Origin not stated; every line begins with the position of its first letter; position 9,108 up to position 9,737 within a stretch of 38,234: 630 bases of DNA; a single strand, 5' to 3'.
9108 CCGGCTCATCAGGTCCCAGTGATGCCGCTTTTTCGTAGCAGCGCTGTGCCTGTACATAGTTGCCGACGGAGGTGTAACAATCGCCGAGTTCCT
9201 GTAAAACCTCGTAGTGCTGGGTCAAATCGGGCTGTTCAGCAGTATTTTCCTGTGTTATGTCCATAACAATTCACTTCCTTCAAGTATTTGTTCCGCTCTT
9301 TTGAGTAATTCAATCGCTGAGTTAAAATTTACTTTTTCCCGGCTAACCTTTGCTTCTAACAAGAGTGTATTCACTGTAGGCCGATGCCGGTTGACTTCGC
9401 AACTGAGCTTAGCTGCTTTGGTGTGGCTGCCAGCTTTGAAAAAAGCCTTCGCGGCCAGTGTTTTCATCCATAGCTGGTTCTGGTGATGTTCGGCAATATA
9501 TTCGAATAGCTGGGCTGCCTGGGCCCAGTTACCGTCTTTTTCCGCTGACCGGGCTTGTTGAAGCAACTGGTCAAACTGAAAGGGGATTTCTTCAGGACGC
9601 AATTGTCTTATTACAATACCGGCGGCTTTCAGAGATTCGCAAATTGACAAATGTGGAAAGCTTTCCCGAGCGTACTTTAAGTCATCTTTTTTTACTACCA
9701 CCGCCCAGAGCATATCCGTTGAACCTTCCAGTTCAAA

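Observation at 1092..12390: An 11-kb, sigma-54-fronted operon of glycosyl/methyl-transfer modules wedged between flgL and fliD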

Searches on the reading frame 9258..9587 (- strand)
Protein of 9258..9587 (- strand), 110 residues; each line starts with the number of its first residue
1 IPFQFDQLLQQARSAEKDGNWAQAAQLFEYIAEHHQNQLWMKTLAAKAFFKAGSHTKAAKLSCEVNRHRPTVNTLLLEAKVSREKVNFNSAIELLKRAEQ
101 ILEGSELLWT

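Call 94: search_protein_families(library=pfam, proteins=[window:9258-9587:-], max_evalue=1)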
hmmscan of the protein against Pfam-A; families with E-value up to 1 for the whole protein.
seq(110 aa): 15 families
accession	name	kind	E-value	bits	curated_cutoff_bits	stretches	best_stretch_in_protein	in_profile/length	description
PF14559.12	TPR_19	-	5.7e-05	23.8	25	1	17-61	3-47/68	Tetratricopeptide repeat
PF14938.12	SNAP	-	0.00023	21.2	25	1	10-53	160-203/282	Soluble NSF attachment protein, SNAP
PF13432.12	TPR_16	-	0.00029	21.7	32.7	1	9-60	1-52/65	Tetratricopeptide repeat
PF12895.13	ANAPC3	-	0.0035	18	27.2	1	26-97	14-81/82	Anaphase-promoting complex, cyclosome, subunit 3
PF25170.1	TPR_WDR35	-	0.0036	17.6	27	0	87-108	19-40/68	WD repeat-containing protein 35, TPR repeats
PF13174.12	TPR_6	-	0.0048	17.9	26.3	1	8-35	3-30/33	Tetratricopeptide repeat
PF13428.12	TPR_14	-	0.0081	17.2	23.5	0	7-46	3-42/44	Tetratricopeptide repeat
PF24575.1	TPR_Slam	-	0.016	16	35.2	1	10-59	52-101/104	Surface lipoprotein assembly modifier, N-terminal TPR repeats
PF13424.12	TPR_12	-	0.017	15.8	30.1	0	67-103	40-76/77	Tetratricopeptide repeat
PF08590.15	DUF1771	-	0.073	13.8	28.7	0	7-51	17-61/64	Domain of unknown function (DUF1771)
PF14863.12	Alkyl_sulf_dimr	-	0.097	13.5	26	1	6-59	70-123/139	Alkyl sulfatase dimerisation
PF03312.20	DUF272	-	0.099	13.4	25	1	41-100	17-74/124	Protein of unknown function (DUF272)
PF07719.23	TPR_2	-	0.11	13.1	27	0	8-32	4-28/34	Tetratricopeptide repeat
PF13176.12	TPR_7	-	0.12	13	27.9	1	8-29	2-23/36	Tetratricopeptide repeat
PF07219.19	HemY_N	-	0.44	11.1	31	1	8-49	62-103/107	HemY protein N-terminus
